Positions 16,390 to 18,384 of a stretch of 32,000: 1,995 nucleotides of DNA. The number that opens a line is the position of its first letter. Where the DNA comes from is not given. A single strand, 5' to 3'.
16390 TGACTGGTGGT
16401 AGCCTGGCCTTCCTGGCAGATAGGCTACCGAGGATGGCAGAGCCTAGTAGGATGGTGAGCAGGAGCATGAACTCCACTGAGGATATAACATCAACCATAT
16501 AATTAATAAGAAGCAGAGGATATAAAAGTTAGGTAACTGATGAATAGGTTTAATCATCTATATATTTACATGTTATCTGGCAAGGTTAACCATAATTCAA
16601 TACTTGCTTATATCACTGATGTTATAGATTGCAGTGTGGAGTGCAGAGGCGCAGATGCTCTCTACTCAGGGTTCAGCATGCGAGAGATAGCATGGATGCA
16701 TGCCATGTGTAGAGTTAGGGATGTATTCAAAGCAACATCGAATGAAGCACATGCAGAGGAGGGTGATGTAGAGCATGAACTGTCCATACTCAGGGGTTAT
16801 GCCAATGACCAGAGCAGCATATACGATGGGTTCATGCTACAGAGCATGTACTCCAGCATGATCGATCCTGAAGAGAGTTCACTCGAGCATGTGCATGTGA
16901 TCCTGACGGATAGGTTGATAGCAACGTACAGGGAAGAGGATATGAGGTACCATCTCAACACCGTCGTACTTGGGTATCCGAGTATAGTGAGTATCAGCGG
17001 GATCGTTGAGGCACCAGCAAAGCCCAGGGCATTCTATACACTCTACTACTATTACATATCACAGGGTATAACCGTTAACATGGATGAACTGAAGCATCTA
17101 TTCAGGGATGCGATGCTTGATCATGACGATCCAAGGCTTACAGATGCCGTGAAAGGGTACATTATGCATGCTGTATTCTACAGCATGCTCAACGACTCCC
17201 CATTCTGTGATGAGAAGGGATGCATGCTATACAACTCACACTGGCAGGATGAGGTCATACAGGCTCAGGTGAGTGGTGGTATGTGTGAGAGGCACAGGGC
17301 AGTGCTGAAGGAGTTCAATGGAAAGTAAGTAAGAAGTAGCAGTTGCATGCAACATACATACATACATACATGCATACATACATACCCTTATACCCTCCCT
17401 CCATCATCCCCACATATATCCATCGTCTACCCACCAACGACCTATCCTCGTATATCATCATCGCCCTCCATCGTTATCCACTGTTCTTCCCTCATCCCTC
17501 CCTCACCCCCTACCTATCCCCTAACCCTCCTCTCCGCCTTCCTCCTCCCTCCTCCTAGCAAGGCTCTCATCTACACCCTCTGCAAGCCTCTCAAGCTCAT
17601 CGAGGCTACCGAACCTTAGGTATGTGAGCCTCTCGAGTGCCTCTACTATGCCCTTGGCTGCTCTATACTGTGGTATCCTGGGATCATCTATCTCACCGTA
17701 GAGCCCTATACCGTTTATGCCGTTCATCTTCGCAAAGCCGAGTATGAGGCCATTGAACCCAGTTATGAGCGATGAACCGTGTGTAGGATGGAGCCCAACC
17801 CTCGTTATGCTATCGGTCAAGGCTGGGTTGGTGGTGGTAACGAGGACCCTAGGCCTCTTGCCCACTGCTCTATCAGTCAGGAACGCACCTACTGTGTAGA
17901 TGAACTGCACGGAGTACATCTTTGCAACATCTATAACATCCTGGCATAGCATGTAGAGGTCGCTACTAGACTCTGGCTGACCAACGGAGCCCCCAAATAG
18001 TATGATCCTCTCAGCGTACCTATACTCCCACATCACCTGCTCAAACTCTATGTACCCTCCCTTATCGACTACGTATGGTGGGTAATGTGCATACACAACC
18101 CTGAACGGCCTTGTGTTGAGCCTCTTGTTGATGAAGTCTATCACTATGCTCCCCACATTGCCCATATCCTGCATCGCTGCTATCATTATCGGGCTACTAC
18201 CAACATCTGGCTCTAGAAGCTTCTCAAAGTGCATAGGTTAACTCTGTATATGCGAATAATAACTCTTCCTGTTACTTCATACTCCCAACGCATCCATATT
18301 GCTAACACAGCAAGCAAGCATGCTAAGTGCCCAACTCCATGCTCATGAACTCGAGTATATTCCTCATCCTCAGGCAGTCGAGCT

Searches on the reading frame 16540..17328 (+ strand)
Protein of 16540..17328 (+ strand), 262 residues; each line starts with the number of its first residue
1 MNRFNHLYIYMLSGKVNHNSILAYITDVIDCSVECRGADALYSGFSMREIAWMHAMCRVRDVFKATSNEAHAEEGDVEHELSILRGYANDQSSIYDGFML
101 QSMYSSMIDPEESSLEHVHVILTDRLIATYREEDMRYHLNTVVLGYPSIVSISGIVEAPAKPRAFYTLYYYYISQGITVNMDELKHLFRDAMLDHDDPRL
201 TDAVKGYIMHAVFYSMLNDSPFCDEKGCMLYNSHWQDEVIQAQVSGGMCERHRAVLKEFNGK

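Call 30: search_protein_families(library=pfam, proteins=[window:16540-17328:+], max_evalue=0.001)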
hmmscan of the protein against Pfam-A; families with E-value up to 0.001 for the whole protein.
window:16540-17328:+ (262 aa): 2 families
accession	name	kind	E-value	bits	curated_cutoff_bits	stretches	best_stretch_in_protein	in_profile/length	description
PF20565.4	DUF6775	-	9e-78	261.7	27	1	3-259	3-259/259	Probable metallopeptidase family (DUF6775)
PF22529.2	DUF7001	-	1.3e-62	211.9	27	1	14-254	9-246/247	Family of unknown function (DUF7001)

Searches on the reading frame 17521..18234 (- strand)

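Call 30: search_protein_families(library=pfam, proteins=[window:17521-18234:-], max_evalue=0.001)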
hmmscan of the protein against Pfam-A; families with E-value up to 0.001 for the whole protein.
window:17521-18234:- (237 aa): 1 family
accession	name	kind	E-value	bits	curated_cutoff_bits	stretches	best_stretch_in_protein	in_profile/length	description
PF09754.15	PAC2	-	5e-26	92.3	25.8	1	18-226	2-212/215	PAC2 family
